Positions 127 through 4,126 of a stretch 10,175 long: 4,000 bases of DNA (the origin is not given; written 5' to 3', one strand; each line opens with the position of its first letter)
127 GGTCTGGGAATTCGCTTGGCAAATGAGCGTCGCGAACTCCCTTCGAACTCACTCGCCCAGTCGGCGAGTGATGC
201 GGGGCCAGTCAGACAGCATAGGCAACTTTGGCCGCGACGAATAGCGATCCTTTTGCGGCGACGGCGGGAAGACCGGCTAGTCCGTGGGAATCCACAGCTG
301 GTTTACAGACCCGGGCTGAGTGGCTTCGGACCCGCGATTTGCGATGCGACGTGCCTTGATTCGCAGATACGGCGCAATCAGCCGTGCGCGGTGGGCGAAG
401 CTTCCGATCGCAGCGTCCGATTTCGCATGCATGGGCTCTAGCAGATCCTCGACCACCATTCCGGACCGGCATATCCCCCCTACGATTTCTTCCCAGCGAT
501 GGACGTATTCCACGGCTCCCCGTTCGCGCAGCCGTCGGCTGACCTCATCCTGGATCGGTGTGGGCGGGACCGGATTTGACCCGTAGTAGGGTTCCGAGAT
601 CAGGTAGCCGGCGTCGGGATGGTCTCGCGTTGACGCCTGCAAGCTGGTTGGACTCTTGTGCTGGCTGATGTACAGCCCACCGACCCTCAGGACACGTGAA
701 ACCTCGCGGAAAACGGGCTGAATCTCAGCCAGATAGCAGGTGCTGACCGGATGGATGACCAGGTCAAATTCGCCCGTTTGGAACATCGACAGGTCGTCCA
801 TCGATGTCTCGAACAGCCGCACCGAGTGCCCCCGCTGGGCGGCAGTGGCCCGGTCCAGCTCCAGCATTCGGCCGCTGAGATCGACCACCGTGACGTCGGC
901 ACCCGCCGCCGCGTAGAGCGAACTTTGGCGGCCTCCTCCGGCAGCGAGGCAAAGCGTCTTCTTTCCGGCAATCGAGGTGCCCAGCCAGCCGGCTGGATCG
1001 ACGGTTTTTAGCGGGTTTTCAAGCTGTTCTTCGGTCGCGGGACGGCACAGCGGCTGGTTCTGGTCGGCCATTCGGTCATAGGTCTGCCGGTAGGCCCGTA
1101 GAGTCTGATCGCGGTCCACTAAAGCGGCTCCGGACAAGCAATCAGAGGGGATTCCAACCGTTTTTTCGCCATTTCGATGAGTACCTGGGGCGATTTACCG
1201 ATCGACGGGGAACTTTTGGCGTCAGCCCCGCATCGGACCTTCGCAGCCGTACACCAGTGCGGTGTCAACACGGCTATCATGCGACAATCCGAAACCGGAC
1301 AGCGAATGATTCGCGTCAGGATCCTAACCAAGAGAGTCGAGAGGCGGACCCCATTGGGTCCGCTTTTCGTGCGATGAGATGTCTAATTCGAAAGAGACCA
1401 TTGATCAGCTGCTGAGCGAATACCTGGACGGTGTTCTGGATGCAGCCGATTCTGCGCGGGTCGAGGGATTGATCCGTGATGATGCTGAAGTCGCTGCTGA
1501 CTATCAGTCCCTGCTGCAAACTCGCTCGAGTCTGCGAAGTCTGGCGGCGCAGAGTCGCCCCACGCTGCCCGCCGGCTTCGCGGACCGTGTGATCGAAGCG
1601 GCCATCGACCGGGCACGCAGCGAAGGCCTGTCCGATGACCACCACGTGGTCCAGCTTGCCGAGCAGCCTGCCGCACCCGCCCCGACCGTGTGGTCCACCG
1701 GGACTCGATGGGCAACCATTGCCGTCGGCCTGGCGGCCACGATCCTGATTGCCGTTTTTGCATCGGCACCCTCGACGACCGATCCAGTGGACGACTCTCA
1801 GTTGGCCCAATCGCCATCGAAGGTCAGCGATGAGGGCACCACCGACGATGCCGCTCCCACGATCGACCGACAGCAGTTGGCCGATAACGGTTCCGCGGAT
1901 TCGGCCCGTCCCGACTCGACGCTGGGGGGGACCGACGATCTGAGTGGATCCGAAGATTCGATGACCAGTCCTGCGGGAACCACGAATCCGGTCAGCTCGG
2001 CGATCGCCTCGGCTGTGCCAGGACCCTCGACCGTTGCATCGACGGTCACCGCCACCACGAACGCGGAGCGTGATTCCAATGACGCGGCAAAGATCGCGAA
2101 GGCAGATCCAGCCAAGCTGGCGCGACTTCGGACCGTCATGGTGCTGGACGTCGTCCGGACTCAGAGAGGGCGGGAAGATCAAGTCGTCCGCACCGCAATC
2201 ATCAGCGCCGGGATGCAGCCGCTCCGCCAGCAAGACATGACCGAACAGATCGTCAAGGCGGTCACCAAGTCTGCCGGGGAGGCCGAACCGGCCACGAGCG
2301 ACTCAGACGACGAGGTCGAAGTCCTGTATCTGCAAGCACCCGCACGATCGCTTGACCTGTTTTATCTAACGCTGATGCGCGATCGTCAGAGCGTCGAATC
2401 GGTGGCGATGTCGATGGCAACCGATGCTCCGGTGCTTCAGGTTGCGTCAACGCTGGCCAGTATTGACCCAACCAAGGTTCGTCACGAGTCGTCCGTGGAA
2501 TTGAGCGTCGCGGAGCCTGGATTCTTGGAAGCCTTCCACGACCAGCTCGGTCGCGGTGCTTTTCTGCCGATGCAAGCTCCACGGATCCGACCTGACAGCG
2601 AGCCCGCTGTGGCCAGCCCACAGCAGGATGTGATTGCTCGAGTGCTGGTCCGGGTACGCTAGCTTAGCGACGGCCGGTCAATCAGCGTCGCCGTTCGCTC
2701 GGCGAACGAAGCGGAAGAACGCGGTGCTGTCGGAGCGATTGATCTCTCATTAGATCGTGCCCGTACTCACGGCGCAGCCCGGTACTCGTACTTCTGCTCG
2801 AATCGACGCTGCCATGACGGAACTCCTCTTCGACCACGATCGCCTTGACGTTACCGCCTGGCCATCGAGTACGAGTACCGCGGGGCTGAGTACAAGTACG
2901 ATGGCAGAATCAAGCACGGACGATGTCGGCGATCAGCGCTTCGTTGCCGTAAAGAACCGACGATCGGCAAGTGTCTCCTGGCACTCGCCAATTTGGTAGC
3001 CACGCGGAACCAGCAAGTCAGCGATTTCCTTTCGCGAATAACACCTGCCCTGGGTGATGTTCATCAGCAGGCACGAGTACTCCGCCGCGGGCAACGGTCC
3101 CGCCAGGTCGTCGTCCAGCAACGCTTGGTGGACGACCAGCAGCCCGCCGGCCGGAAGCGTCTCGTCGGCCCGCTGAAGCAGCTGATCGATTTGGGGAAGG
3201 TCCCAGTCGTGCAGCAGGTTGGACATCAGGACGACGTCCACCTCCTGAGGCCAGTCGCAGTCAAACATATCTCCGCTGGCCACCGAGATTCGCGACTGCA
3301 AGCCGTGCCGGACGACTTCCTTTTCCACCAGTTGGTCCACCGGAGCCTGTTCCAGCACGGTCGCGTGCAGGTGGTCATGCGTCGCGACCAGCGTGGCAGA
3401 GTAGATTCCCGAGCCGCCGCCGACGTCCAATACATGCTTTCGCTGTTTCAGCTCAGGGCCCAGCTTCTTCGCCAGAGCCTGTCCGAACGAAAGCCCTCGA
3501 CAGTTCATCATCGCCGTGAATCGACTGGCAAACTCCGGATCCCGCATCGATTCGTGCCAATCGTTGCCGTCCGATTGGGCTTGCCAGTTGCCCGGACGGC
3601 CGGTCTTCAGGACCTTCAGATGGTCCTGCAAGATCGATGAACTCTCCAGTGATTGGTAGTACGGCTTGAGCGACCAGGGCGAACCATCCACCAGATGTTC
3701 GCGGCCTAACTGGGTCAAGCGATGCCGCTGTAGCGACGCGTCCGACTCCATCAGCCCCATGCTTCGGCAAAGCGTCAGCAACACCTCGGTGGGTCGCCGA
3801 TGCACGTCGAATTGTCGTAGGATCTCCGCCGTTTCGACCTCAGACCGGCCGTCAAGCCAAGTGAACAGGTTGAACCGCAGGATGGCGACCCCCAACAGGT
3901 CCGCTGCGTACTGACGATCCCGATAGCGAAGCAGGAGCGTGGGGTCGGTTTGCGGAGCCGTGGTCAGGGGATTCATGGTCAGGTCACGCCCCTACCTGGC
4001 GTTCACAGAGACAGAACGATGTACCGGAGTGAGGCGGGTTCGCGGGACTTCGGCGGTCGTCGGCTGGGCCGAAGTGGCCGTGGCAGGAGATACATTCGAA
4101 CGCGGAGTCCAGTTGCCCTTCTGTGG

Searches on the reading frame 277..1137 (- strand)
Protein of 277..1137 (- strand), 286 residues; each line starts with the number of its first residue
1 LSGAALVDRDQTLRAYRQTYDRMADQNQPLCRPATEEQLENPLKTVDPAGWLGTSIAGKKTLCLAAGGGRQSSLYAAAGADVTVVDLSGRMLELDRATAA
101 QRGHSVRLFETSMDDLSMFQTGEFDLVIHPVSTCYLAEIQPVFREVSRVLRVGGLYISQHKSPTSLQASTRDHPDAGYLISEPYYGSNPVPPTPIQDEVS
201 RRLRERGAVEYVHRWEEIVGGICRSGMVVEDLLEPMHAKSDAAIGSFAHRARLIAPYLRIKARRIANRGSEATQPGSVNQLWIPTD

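Call 4: search_protein_families(library=pfam, proteins=[window:277-1137:-], max_evalue=0.01)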
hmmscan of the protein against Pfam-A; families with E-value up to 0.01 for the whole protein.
window:277-1137:- (286 aa): 5 families
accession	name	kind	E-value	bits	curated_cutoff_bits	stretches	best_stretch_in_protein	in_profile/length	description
PF08241.18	Methyltransf_11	-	1.8e-15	57.8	21.2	1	62-157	1-94/95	Methyltransferase domain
PF13649.12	Methyltransf_25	-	1.2e-13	52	27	1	62-154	2-97/97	Methyltransferase domain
PF08242.18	Methyltransf_12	-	2.4e-08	35.1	30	1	64-155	3-97/98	Methyltransferase domain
PF13847.12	Methyltransf_31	-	4.1e-08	33.5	27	1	58-170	4-122/145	Methyltransferase domain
PF01209.24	Ubie_methyltran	-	9.8e-05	22.2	20.1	1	58-157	48-150/233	ubiE/COQ5 methyltransferase family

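Call 5: search_protein_families(library=ncbifam, proteins=[window:277-1137:-], max_evalue=0.01)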
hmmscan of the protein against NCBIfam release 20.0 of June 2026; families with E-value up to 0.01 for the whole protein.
window:277-1137:- (286 aa): 23 families
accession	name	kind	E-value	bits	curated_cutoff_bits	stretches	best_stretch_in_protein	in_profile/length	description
NF041820.1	daptide_MTase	equivalog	1.2e-10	41.3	175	1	60-171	39-155/243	daptide-type RiPP biosynthesis methyltransferase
NF043040.1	corrin_prot_MT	hypoth_equivalog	3.1e-09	36.6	180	1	58-156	42-145/216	corrinoid protein-associated methyltransferase CpaM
NF001241.0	PRK00216.1-2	equivalog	2.7e-07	30.5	327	1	57-163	51-153/231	demethylmenaquinone methyltransferase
NF008264.0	PRK11036.1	equivalog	1.1e-06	28.3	366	1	59-155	44-144/261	tRNA uridine 5-oxyacetic acid(34) methyltransferase CmoM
TIGR01934.1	MenG_MenH_UbiE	subfamily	1.5e-06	27.7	158.35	1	57-157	39-141/223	ubiquinone/menaquinone biosynthesis methyltransferase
TIGR02021.1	BchM-ChlM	equivalog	4.1e-06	26.4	158.9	1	51-128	47-123/218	magnesium protoporphyrin IX methyltransferase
NF045649.1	2X_seleno_MduS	exception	5e-06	25.7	380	1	60-159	44-148/338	methyltransferase domain-containing selenoprotein MduS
NF041675.1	sarc_dimgly_tmase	equivalog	8.1e-06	26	550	1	65-158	74-169/278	sarcosine/dimethylglycine N-methyltransferase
NF007610.0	PRK10258.1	equivalog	8.3e-06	25.3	342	1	64-155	49-135/251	malonyl-ACP O-methyltransferase BioC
NF041537.1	ArsM_AhpD_UU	exception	4.1e-05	22.5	510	1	52-157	71-179/345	arsenite methyltransferase/AhpD domain selenoprotein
NF052510.1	methyltran_MpqE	exception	9.6e-05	21.9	335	1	78-158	70-151/234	methyl-plastoquinone biosynthesis methyltransferase MpqE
TIGR01983.1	UbiG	equivalog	0.0001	21.7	102.95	1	47-155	45-148/228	bifunctional 2-polyprenyl-6-hydroxyphenol methylase/3-demethylubiquinol 3-O-methyltransferase UbiG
NF041943.1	GPPMT_Stmyces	equivalog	0.00026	20.9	400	1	63-158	81-179/272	geranyl diphosphate 2-C-methyltransferase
NF001244.0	PRK00216.1-5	equivalog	0.00034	20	216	1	57-155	48-150/236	bifunctional demethylmenaquinone methyltransferase/2-methoxy-6-polyprenyl-1,4-benzoquinol methylase UbiE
NF045667.1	MTase_DVU1556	equivalog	0.00046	19.7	155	1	68-156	33-117/213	DVU_1556 family methyltransferase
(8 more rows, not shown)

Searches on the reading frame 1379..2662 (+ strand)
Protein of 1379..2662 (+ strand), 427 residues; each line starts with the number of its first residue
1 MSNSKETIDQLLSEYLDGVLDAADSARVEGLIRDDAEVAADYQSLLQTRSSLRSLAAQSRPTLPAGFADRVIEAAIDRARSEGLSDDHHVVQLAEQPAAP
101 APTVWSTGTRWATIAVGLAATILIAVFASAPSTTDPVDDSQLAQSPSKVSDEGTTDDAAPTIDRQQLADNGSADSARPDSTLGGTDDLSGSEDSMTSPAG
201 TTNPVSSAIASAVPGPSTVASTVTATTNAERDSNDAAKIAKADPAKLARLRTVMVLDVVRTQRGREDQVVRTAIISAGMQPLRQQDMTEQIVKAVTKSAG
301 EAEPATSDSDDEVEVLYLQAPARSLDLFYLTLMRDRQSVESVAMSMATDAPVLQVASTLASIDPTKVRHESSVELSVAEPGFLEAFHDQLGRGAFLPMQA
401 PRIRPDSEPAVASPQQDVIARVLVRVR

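Call 4: search_protein_families(library=pfam, proteins=[window:1379-2662:+], max_evalue=0.01)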
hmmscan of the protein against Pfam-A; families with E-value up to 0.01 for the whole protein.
window:1379-2662:+ (427 aa): 1 family
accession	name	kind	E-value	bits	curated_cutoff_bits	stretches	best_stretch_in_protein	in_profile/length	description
PF13490.11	zf-HC2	-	0.00077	20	22.2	1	7-29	3-25/35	Putative zinc-finger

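Call 5: search_protein_families(library=ncbifam, proteins=[window:1379-2662:+], max_evalue=0.01)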
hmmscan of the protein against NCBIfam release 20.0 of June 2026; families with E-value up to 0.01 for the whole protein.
window:1379-2662:+ (427 aa): 1 family
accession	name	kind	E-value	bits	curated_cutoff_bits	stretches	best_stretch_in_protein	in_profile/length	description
NF010501.0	PRK13920.1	subfamily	0.0013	18.4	225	1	8-150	4-123/213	putative anti-sigmaE protein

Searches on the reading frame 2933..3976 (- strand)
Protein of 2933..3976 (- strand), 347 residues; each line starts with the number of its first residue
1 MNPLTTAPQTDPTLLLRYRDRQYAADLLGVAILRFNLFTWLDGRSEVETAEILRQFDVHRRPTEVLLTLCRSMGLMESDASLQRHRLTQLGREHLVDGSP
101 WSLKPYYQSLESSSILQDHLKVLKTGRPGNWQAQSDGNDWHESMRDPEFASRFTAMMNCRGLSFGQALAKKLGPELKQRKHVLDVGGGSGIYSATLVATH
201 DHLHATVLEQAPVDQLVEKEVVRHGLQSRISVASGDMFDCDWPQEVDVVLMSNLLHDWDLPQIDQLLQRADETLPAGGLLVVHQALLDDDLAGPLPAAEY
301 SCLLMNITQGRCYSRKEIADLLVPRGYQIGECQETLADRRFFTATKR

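Call 4: search_protein_families(library=pfam, proteins=[window:2933-3976:-], max_evalue=0.01)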
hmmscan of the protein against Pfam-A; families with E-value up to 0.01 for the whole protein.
window:2933-3976:- (347 aa): 9 families
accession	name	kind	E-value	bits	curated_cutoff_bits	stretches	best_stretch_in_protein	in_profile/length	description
PF00891.24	Methyltransf_2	-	3.6e-25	89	22.3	1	139-328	25-210/210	O-methyltransferase domain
PF13489.12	Methyltransf_23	-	5.9e-08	33.1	27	1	169-329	13-161/164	Methyltransferase domain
PF13649.12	Methyltransf_25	-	2.4e-07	31.8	27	1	182-278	1-97/97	Methyltransferase domain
PF08242.18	Methyltransf_12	-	3.6e-07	31.3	30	1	183-280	1-98/98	Methyltransferase domain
PF08241.18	Methyltransf_11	-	1e-05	26.5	21.2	1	183-282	1-95/95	Methyltransferase domain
PF05175.20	MTS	-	3e-05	24.2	23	1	168-283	23-140/170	Methyltransferase small domain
PF08100.18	Dimerisation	-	0.00084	19.6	25.6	1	11-96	5-92/93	O-methyltransferase dimerisation domain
PF02353.26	CMAS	-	0.0032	17.3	27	1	175-285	59-167/273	Mycolic acid cyclopropane synthetase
PF13847.12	Methyltransf_31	-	0.0044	17.2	27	1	177-291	2-118/145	Methyltransferase domain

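Call 5: search_protein_families(library=ncbifam, proteins=[window:2933-3976:-], max_evalue=0.01)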
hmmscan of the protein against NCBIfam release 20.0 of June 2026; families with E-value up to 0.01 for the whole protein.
window:2933-3976:- (347 aa): 12 families
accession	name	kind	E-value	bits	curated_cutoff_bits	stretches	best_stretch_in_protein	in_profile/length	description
TIGR02716.1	C20_methyl_CrtF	equivalog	8.5e-11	41.4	276.1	1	176-289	147-259/306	bacteriochlorophyllide d C-20 methyltransferase BchU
NF053543.1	FlxJ_fam_MTase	equivalog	8.1e-10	38.1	560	1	162-288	164-289/352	FlxJ family methyltransferase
TIGR02072.1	BioC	equivalog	1.3e-06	28.4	184.95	1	168-282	23-132/244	malonyl-ACP O-methyltransferase BioC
NF043040.1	corrin_prot_MT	hypoth_equivalog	1.6e-05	24.4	180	1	165-285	27-150/216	corrinoid protein-associated methyltransferase CpaM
NF041820.1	daptide_MTase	equivalog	0.00029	20.4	175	1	179-290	37-150/243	daptide-type RiPP biosynthesis methyltransferase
TIGR02469.1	CbiT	equivalog_domain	0.00036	20.8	78.3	1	175-283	16-121/124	precorrin-6Y C5,15-methyltransferase (decarboxylating) subunit CbiT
NF011486.0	PRK14896.1-1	equivalog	0.00061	18.9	450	1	178-246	49-116/284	16S ribosomal RNA methyltransferase A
NF000499.2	Erm23S_rRNA_broad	equivalog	0.00085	18.8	212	1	177-254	22-94/244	23S ribosomal RNA methyltransferase Erm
NF006138.0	PRK08287.1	equivalog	0.0018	18.1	210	1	175-288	28-135/189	decarboxylating cobalt-precorrin-6B (C(15))-methyltransferase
NF011529.0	PRK14968.1-3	equivalog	0.0034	16.8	162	1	177-240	33-94/198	putative methyltransferase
TIGR03533.1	L3_gln_methyl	equivalog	0.0042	16.5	229.7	0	169-249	110-193/284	50S ribosomal protein L3 N(5)-glutamine methyltransferase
TIGR03534.1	RF_mod_PrmC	equivalog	0.0053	16.2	199.1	1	174-249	82-160/253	peptide chain release factor N(5)-glutamine methyltransferase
